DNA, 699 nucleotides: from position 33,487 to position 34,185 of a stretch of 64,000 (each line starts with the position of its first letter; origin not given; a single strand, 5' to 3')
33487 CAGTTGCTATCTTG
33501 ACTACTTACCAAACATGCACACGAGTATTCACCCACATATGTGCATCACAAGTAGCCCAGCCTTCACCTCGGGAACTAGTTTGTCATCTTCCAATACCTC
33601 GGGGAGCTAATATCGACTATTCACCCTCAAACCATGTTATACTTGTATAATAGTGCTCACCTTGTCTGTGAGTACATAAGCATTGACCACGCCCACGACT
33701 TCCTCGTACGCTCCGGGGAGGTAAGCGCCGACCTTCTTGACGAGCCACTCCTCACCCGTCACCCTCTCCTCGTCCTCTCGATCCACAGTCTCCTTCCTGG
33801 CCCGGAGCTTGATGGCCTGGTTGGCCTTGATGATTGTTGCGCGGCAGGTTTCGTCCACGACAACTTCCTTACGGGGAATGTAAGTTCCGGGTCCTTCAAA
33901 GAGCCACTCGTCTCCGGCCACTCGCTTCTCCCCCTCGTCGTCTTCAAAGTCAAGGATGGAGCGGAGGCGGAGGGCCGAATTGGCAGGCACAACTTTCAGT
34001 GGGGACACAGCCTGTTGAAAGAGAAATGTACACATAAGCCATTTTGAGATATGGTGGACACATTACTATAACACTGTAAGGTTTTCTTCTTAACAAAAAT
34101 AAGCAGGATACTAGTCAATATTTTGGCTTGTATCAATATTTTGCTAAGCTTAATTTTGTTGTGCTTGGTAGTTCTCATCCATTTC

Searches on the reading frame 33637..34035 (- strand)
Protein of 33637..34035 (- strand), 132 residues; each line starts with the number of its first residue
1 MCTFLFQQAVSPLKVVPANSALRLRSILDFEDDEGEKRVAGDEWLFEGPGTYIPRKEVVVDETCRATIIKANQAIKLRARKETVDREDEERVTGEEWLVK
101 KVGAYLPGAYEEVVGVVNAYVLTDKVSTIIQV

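Call 43: search_protein_families(library=pfam, proteins=[window:33637-34035:-], max_evalue=0.001)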
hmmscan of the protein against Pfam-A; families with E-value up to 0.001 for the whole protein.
window:33637-34035:- (132 aa): 1 family
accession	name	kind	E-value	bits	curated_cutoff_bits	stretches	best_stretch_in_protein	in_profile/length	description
PF01505.23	Vault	-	2.9e-35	120.4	27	2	14-55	1-42/42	Major Vault Protein repeat domain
